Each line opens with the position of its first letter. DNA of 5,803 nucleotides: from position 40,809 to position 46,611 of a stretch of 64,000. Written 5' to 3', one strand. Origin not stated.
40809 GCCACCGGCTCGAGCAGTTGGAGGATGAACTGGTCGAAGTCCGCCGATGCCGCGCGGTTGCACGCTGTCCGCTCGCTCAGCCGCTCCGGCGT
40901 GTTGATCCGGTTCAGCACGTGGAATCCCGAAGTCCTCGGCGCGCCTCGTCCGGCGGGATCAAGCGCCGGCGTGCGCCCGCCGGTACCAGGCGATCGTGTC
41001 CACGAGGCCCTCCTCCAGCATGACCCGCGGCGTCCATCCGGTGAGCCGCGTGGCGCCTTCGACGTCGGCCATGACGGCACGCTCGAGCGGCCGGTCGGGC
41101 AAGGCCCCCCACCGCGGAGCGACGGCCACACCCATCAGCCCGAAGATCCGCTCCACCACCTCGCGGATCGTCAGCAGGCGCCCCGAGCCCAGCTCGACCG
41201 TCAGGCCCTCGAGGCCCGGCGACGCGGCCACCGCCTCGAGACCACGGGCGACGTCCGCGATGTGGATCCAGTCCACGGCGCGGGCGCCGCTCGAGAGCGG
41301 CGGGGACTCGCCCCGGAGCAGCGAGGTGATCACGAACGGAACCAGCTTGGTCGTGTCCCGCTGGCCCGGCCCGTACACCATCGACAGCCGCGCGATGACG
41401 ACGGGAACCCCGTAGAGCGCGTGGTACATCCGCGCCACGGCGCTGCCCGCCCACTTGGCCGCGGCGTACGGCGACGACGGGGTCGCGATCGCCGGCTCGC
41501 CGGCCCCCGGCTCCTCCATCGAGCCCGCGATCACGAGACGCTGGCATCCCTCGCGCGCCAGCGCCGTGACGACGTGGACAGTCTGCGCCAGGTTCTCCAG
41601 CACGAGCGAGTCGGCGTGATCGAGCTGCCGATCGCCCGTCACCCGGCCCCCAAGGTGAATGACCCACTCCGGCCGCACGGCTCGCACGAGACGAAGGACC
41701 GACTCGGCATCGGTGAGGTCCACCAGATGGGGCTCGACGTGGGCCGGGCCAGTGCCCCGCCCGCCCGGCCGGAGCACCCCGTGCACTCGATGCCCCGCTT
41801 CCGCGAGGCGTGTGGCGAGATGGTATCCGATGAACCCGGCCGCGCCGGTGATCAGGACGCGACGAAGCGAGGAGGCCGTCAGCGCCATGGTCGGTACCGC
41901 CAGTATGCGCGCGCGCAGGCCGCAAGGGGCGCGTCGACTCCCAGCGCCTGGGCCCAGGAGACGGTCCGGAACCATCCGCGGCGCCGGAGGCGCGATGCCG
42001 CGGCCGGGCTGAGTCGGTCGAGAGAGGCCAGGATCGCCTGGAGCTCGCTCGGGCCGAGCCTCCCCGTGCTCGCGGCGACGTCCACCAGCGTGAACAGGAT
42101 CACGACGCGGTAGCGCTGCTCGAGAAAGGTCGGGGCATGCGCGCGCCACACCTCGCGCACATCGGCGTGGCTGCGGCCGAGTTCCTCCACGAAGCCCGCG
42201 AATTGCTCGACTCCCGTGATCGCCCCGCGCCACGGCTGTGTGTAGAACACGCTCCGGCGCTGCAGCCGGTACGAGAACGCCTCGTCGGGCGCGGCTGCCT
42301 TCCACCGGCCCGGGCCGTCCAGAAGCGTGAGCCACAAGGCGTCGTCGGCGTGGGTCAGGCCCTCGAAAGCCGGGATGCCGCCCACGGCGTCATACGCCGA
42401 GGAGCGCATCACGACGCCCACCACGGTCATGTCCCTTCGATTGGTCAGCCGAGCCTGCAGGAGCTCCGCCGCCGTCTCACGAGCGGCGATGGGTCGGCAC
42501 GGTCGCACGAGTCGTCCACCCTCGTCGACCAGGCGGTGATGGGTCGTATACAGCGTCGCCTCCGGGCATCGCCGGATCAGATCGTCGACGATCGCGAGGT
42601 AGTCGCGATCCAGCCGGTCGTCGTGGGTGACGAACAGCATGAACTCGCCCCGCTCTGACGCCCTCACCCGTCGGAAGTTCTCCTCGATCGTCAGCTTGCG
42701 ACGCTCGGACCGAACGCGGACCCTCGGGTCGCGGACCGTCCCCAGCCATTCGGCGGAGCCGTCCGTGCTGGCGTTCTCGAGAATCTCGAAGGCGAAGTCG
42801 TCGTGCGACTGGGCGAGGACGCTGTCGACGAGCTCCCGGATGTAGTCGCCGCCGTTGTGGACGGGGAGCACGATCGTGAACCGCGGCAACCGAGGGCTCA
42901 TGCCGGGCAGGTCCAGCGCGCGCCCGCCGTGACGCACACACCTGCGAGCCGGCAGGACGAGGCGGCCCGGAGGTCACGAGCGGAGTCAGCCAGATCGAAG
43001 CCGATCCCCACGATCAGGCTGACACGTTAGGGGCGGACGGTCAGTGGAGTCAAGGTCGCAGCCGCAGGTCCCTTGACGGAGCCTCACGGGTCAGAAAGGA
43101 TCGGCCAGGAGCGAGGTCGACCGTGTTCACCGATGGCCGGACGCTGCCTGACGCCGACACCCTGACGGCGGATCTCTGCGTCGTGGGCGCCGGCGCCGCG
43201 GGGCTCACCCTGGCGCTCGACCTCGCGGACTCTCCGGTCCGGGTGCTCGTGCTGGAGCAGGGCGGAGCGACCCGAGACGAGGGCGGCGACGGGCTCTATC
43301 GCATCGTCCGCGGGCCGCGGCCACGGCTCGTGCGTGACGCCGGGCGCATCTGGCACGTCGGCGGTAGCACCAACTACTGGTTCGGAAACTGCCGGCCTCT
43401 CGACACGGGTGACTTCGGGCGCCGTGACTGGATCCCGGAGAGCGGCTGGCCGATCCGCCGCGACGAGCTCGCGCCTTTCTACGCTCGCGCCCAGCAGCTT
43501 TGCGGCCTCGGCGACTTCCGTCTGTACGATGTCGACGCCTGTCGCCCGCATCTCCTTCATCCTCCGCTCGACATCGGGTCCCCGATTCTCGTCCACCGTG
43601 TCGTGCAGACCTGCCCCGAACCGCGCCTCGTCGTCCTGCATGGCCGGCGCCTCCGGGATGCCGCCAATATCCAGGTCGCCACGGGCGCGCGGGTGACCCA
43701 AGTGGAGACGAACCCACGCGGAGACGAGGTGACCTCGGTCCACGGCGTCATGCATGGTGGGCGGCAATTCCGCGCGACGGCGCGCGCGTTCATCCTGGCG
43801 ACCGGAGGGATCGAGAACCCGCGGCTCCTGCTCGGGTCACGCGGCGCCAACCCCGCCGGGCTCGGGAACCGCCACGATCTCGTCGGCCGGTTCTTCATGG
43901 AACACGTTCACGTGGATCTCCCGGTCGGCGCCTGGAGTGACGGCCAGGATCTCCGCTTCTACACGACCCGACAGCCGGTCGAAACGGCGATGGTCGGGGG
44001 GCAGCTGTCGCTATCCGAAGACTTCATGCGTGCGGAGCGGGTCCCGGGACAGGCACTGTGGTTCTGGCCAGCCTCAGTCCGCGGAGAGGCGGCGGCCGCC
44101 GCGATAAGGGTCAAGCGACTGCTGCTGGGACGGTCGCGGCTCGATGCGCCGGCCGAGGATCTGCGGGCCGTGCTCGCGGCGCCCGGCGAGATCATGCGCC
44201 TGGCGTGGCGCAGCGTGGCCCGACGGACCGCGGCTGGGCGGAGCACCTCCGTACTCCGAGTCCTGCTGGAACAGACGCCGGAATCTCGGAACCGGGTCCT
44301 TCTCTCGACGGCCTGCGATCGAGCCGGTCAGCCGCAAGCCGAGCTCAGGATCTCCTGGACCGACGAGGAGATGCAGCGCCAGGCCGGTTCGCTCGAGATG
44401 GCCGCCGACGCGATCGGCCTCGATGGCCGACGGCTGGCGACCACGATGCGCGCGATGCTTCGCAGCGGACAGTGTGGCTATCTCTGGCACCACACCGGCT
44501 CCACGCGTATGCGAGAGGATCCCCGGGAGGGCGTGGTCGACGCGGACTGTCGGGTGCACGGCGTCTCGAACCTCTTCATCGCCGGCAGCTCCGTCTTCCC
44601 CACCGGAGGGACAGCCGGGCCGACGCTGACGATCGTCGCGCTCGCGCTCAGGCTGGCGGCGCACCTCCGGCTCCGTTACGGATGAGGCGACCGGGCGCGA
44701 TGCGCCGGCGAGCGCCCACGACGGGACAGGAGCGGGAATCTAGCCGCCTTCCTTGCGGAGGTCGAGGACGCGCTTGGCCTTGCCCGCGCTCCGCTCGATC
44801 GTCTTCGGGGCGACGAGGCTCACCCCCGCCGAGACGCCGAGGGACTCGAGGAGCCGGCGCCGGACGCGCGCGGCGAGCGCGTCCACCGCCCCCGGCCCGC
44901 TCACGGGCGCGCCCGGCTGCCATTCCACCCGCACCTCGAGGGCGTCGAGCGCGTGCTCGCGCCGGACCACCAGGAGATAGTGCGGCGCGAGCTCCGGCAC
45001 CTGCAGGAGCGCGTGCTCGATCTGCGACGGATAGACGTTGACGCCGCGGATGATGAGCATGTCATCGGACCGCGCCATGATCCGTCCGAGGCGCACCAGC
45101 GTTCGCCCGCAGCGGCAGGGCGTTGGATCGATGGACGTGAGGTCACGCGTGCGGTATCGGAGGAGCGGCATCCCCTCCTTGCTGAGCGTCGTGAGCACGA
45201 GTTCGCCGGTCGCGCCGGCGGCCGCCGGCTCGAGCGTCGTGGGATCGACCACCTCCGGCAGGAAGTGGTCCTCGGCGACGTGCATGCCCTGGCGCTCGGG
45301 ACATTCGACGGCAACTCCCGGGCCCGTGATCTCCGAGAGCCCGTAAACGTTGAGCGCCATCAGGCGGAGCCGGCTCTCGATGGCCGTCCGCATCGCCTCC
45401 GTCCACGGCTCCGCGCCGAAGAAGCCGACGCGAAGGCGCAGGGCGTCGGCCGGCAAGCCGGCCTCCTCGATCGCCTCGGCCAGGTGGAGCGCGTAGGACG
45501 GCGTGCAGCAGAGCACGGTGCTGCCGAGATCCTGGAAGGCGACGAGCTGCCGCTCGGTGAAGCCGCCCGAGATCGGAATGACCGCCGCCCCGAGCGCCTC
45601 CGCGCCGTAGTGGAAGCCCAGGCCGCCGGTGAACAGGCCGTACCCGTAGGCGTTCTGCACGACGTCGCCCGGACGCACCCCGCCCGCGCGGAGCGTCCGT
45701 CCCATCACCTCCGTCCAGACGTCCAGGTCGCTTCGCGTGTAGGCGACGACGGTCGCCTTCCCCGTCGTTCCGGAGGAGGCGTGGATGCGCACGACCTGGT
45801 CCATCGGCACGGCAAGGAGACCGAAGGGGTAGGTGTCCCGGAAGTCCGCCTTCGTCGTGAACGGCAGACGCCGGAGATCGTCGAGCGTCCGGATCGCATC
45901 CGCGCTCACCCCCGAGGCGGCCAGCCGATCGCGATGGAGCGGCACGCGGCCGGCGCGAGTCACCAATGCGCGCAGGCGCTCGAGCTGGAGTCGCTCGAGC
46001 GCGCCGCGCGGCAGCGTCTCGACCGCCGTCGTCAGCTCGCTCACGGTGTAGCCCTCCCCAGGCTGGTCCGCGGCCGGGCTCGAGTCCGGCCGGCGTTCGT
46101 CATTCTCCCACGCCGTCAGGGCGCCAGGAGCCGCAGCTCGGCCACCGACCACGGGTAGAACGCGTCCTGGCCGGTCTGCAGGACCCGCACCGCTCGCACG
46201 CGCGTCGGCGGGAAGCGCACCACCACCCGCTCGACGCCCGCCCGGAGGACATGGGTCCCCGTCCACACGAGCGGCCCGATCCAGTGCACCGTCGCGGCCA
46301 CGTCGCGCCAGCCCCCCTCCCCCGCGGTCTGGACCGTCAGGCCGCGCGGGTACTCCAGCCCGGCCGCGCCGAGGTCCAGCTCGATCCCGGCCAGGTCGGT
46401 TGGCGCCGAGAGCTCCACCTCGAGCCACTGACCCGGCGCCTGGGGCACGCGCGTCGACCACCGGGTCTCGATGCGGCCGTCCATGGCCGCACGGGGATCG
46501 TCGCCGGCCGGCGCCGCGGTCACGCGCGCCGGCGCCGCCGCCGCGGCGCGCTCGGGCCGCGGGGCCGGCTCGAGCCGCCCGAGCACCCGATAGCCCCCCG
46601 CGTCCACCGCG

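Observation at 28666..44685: Hybrid branched-sugar / acyl-carrier gene cluster: candidate undescribed glycan-acylation system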

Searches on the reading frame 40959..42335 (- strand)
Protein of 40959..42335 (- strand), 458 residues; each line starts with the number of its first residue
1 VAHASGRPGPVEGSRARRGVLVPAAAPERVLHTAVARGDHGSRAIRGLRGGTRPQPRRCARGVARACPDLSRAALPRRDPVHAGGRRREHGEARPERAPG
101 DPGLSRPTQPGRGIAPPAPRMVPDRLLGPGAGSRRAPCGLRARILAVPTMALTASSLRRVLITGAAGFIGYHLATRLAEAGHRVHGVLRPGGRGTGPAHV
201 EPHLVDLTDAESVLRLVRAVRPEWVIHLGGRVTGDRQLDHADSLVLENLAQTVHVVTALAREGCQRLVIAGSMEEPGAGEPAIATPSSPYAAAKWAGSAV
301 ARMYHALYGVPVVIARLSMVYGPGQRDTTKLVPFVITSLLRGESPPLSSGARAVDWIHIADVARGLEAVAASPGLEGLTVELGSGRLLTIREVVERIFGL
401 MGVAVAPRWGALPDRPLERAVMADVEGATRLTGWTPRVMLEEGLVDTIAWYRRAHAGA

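Call 6: search_protein_families(library=pfam, proteins=[window:40959-42335:-], max_evalue=0.01)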
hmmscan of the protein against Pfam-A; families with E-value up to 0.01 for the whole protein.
window:40959-42335:- (458 aa): 6 families
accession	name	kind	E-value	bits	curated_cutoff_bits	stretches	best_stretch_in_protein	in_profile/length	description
PF01370.27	Epimerase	-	3e-42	145.1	20.9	1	160-372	1-227/240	NAD dependent epimerase/dehydratase family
PF16363.11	GDP_Man_Dehyd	-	1.3e-32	114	27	1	161-445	1-330/332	GDP-mannose 4,6 dehydratase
PF04321.23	RmlD_sub_bind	-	1.4e-10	41.2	27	1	159-329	2-160/287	RmlD substrate binding domain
PF13460.12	NAD_binding_10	-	2.9e-07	31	27.2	1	164-274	1-100/184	NAD(P)H-binding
PF07993.18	NAD_binding_4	-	4.2e-07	29.8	20.1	1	283-350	170-241/258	Male sterility protein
PF00106.31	adh_short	-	0.0047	16.9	26.6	0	159-220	2-71/195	short chain dehydrogenase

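Call 8: search_protein_families(library=ncbifam, proteins=[window:40959-42335:-], max_evalue=0.001)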
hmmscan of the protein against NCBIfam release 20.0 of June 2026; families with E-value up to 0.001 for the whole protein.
window:40959-42335:- (458 aa): 27 families (the best 25 are shown)
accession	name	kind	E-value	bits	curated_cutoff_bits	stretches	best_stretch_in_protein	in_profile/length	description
TIGR01181.1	dTDP_gluc_dehyt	equivalog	7.9e-30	104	365.1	1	159-453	1-313/321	dTDP-glucose 4,6-dehydratase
TIGR04180.1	EDH_00030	hypoth_equivalog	2.3e-24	86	475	1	160-437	1-295/297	NAD-dependent 4,6-dehydratase LegB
NF007582.0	PRK10217.1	equivalog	2.1e-19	69.8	698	1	284-452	154-332/355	dTDP-glucose 4,6-dehydratase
NF007490.0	PRK10084.1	subfamily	4.1e-19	68.8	649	1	283-452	160-335/361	dTDP-glucose 4,6-dehydratase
TIGR01179.1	galE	equivalog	4e-15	55.5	262.3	1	159-455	1-329/332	UDP-glucose 4-epimerase GalE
TIGR03466.1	HpnA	hypoth_equivalog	3.3e-14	52.5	367.65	1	159-441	2-283/327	hopanoid-associated sugar epimerase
NF042422.1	oxyalk_red_OleD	equivalog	1e-09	38.2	580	1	159-364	2-209/329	2-alkyl-3-oxoalkanoate reductase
TIGR01214.1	rmlD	equivalog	1.4e-09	37.5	224.05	1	159-325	1-155/285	dTDP-4-dehydrorhamnose reductase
NF047922.1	GDPFucSynFcl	equivalog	2.2e-09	37.2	500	1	201-453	33-303/308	GDP-L-fucose synthase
NF058621.1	DiazavRedAvaA7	equivalog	2.7e-09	37.1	400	1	159-365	2-214/304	3-diazoavenalumate denitrifying reductase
TIGR01777.1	yfcH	hypoth_equivalog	8.7e-09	35.3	207.35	1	160-378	1-219/292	TIGR01777 family oxidoreductase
NF041015.1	UDPsulfquin_syn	equivalog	2.4e-08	33.3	575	0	159-187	2-30/384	UDP-sulfoquinovose synthase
TIGR02622.1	CDP_4_6_dhtase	equivalog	1.6e-07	30.8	278.45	0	158-237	5-93/352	CDP-glucose 4,6-dehydratase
TIGR01746.1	Thioester-redct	subfamily_domain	3.2e-07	29.9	213.35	0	278-397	154-277/371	thioester reductase domain-containing protein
NF042423.1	oxyalk_red_Shew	equivalog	1.2e-06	27.9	580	1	154-361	5-212/331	2-alkyl-3-oxoalkanoate reductase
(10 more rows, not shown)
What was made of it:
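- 40959..41888 (-): Extended SDR 2 (309 aa), 4,6-dehydratase-like. Best NCBIfam hit is dTDP-glucose 4,6-dehydratase, 104 bits, below cut-off (call 8).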

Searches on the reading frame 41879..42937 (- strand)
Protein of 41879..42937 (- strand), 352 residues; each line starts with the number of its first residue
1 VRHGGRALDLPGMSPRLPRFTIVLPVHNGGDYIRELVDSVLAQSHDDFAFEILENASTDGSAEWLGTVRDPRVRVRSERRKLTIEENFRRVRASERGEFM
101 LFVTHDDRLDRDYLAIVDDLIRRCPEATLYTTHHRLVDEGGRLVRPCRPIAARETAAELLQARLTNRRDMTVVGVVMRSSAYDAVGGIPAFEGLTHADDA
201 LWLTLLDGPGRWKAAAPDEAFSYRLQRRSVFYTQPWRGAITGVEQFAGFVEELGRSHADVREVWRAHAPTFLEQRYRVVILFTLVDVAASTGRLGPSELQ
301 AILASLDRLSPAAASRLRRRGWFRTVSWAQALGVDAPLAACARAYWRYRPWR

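Call 6: search_protein_families(library=pfam, proteins=[window:41879-42937:-], max_evalue=0.01)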
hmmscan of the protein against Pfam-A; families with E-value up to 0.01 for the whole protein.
window:41879-42937:- (352 aa): 2 families
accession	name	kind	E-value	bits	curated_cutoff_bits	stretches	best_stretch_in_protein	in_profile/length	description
PF00535.33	Glycos_transf_2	-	1.2e-11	45.2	23.3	1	21-123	1-105/168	Glycosyl transferase family 2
PF13641.12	Glyco_tranf_2_3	-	0.00097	19.6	27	1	18-206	1-195/230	Glycosyltransferase like family 2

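Call 8: search_protein_families(library=ncbifam, proteins=[window:41879-42937:-], max_evalue=0.001)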
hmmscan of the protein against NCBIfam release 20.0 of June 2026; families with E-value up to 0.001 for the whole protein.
window:41879-42937:- (352 aa): 3 families
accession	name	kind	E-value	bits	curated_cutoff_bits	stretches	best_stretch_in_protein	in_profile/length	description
NF047683.1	TeichurnBiosyTuaG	equivalog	5.7e-09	36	400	1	13-207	1-188/252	teichuronic acid biosynthesis protein TuaG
NF007482.0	PRK10073.1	equivalog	3.2e-05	23.1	423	1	16-110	4-99/334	glycosyltransferase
NF053739.1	GlytfEpsEBac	equivalog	0.00016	20.8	450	1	18-203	1-183/265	glycosyltransferase EpsE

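Call 66: search_protein_families(library=pfam, proteins=[window:41879-42901:-], max_evalue=10)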
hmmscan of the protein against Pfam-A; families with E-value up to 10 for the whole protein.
window:41879-42901:- (340 aa): 2 families
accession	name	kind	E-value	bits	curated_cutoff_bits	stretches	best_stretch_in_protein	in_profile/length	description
PF00535.33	Glycos_transf_2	-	1.1e-11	45.4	23.3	1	9-111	1-105/168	Glycosyl transferase family 2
PF13641.12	Glyco_tranf_2_3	-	0.00088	19.8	27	1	6-194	1-195/230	Glycosyltransferase like family 2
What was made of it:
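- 41879..42901 (-): GT2 glycosyltransferase (340 aa), soluble. PF00535 E=1e-11 (calls 6, 66).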

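Call 89: search_solved_structures(query=window:41879-42901:-, max_evalue=0.01)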
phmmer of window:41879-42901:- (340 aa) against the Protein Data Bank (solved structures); distinct sequences matched with E-value up to 0.01: 6.
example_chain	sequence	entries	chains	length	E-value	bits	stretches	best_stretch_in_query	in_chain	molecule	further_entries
2z87_A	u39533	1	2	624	9.5e-06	28.2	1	4-142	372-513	Chondroitin synthase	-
2z86_A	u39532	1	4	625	9.6e-06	28.2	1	4-142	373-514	Chondroitin synthase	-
5tze_C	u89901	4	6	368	0.00094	21.7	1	7-102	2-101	Glycosyl transferase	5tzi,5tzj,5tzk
5tz8_A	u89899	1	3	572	0.0023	20.4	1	7-102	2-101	Glycosyl transferase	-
5hea_A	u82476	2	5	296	0.0047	19.4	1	8-102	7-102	Putative glycosyltransferase (GalT1)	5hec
6p61_A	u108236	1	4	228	0.0084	18.5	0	4-127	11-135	Glycosyltransferase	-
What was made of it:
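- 41879..42901 (-): Nearest solved relatives are chondroitin synthase and other glycan GT2s, not ArnC/GtrB (call 89).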

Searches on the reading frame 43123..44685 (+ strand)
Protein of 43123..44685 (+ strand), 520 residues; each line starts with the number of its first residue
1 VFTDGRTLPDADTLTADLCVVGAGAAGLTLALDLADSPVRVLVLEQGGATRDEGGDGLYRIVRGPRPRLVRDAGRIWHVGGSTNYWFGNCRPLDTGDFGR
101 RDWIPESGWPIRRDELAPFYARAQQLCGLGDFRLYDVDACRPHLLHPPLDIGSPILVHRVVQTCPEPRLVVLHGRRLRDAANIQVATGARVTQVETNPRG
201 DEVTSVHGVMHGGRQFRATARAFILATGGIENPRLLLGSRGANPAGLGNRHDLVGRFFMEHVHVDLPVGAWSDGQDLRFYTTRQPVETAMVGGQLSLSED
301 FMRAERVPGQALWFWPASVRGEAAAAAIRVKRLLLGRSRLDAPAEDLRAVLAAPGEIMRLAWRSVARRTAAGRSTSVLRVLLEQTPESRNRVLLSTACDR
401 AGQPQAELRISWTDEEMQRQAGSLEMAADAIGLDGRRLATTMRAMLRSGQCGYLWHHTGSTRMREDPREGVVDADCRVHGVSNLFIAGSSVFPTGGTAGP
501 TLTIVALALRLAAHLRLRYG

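Call 6: search_protein_families(library=pfam, proteins=[window:43123-44685:+], max_evalue=0.01)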
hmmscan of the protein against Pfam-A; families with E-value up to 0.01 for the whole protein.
window:43123-44685:+ (520 aa): 10 families
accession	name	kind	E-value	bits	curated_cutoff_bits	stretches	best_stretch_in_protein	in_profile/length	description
PF05199.19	GMC_oxred_C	-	2.9e-23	83.4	24.6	1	386-508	1-139/139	GMC oxidoreductase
PF00890.30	FAD_binding_2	-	6.7e-10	39.2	20.4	1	17-51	1-35/414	FAD binding domain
PF01266.30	DAO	-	2.4e-07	31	27.9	1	17-229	1-204/353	FAD dependent oxidoreductase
PF07992.20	Pyr_redox_2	-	4.1e-06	26.9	26.1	1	17-48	2-33/291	Pyridine nucleotide-disulphide oxidoreductase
PF13450.12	NAD_binding_8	-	7.9e-05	23.3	21.9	1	20-47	1-28/68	NAD(P)-binding Rossmann-like domain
PF13738.12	Pyr_redox_3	-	9.2e-05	22.3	30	0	20-48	2-31/305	Pyridine nucleotide-disulphide oxidoreductase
PF03486.20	HI0933_like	-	0.00016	21.6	50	0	17-48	2-33/244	HI0933-like protein Rossmann domain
PF12831.13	FAD_oxidored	-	0.00031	20.6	27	0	164-228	84-145/416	FAD dependent oxidoreductase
PF00732.25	GMC_oxred_N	-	0.00032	21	23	1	181-262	140-217/218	GMC oxidoreductase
PF01946.23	Thi4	-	0.001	18.8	26.2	1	14-47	16-50/235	Thi4 family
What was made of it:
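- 43123..44685 (+): GMC-family FAD oxidoreductase (520 aa). GMC_oxred_C E=3e-23 (call 6).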

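Call 8: search_protein_families(library=ncbifam, proteins=[window:43123-44685:+], max_evalue=0.001)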
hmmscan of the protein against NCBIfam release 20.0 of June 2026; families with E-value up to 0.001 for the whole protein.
window:43123-44685:+ (520 aa): 22 families
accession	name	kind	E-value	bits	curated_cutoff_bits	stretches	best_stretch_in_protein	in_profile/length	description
TIGR03970.1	mycofact_MftG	equivalog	3.6e-17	62.5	387.45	1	375-515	342-486/487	mycofactocin dehydrogenase MftG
TIGR02462.1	pyranose_ox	equivalog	3.7e-15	55.8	544.9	1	383-514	413-542/548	pyranose oxidase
NF002550.0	PRK02106.1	subfamily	1.6e-12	46.8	605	1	454-514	471-532/563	choline dehydrogenase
TIGR04542.1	GMC_mycofac_2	equivalog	7.6e-11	41.7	400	1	471-515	381-425/425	mycofactocin system GMC family oxidoreductase MftG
NF038210.1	GMC_mycofac_3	equivalog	1.4e-10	40.6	300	1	426-514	340-411/418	mycofactocin system GMC family oxidoreductase MftG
TIGR01810.1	betA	equivalog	1.9e-07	30.1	732.1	0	455-498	465-509/532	choline dehydrogenase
NF058674.1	CholsOxChoxAB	equivalog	9.9e-07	27.6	850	1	456-513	473-530/535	cholesterol oxidase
NF053717.1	VnlPnlRedVprA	equivalog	1.8e-05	23.8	600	1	16-59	7-47/481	vinyl phenol reductase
NF009477.0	PRK12843.1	equivalog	5.9e-05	21.7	758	0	14-46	15-47/578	FAD-dependent oxidoreductase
NF006130.0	PRK08274.1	equivalog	7.4e-05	21.7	369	0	15-55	5-44/467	FAD-dependent tricarballylate dehydrogenase TcuA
NF006593.0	PRK09126.1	equivalog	0.0001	21.3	420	1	15-48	4-37/393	5-demethoxyubiquinol-8 5-hydroxylase UbiM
NF005701.0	PRK07512.1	equivalog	0.00013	20.5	528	0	13-43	7-37/516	L-aspartate oxidase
NF004780.0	PRK06126.1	subfamily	0.00019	19.8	445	0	13-51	6-44/552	hypothetical protein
NF004832.0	PRK06184.1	subfamily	0.00026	19.9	476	1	15-47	6-38/506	hypothetical protein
TIGR02032.1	GG-red-SF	subfamily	0.00037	20.3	158.8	1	17-51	2-36/297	geranylgeranyl reductase family protein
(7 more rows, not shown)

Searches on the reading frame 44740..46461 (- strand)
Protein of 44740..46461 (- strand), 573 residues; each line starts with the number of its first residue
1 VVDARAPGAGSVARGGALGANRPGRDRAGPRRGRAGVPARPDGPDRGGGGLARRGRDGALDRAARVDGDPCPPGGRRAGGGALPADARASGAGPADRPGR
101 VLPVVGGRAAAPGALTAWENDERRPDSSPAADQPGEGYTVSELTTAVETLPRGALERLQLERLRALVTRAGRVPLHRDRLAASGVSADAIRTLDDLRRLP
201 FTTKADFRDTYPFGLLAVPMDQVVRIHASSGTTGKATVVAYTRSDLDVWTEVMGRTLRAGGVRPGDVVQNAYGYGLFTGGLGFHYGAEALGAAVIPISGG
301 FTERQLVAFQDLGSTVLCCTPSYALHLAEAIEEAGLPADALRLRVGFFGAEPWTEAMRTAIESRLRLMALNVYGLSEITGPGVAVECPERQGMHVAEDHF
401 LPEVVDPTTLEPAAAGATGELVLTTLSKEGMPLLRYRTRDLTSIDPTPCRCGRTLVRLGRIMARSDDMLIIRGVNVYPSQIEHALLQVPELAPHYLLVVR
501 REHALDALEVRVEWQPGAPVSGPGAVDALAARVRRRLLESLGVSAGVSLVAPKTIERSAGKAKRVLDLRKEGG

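Call 6: search_protein_families(library=pfam, proteins=[window:44740-46461:-], max_evalue=0.01)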
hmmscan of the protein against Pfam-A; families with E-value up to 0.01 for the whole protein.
window:44740-46461:- (573 aa): 2 families
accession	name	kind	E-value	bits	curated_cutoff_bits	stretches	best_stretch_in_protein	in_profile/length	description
PF14535.12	AMP-binding_C_2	-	1.8e-27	95.9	25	1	473-569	1-96/96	AMP-binding enzyme C-terminal domain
PF00501.34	AMP-binding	-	5.9e-14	52.1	29.9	1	217-423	158-374/384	AMP-binding enzyme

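Call 8: search_protein_families(library=ncbifam, proteins=[window:44740-46461:-], max_evalue=0.001)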
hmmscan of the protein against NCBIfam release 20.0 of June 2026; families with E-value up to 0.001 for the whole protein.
window:44740-46461:- (573 aa): 18 families
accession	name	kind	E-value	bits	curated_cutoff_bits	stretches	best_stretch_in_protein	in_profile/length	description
NF041878.1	paak_haloarch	equivalog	1.1e-160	534.9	700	1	145-569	3-427/427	phenylacetate--CoA ligase PaaK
TIGR02155.1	PA_CoA_ligase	equivalog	3.2e-159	530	646.3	1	148-569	1-422/422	phenylacetate--CoA ligase PaaK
NF045666.1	DVU1553_fam_AMP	equivalog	5.4e-52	176.9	300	1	144-464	12-330/331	DVU_1553 family AMP-dependent CoA ligase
NF053551.1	FlxY_rubin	equivalog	3.1e-48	164.5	520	1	156-516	10-374/424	flexirubin biosynthesis putative acyl-CoA ligase FlxY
NF041217.1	BagE_FevW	exception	6.4e-44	150.6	800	1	156-564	14-401/424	bagremycin/ferroverdin synthetase BagE/FevW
TIGR03335.1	F390_ftsA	equivalog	6.3e-29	101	458.7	1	145-490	4-354/445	coenzyme F390 synthetase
NF004837.0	PRK06187.1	subfamily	3.8e-11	41.9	476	1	221-391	170-335/531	long-chain-fatty-acid--CoA ligase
NF009922.0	PRK13383.1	equivalog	5.6e-07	28.5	987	1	461-535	418-492/528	acyl-CoA synthetase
TIGR02304.1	aden_form_hyp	equivalog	1.3e-06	27.7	251.9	1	422-498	283-364/430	F390 synthetase-related protein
TIGR01733.1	AA-adenyl-dom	subfamily_domain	1.4e-06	27.4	317.4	1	287-423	182-324/409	amino acid adenylation domain-containing protein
NF006624.1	PRK09192.1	subfamily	1.9e-06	26.5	600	1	461-565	452-554/567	fatty acyl-AMP ligase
NF005801.1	PRK07656.1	equivalog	3.2e-06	26.1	657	1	460-494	398-432/500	FadD3 family acyl-CoA ligase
NF053567.1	HBDA_AROS1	equivalog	1.8e-05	23.4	1000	0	463-508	414-459/523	3-hydroxybenzoate--CoA ligase HbdA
NF009071.0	PRK12406.1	subfamily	2e-05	23.2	701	1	462-522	399-459/510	acyl-CoA synthetase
TIGR01923.1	menE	equivalog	8e-05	21.7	330.15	0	461-492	344-375/442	o-succinylbenzoate--CoA ligase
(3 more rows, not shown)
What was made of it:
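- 44740..46044 (-): PaaK/CapK-like adenylate-forming ligase (434 aa); conserved neighbour outside the reported interval, membership uncertain. TIGR02155 530 bits against a 646 cut-off (call 8).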
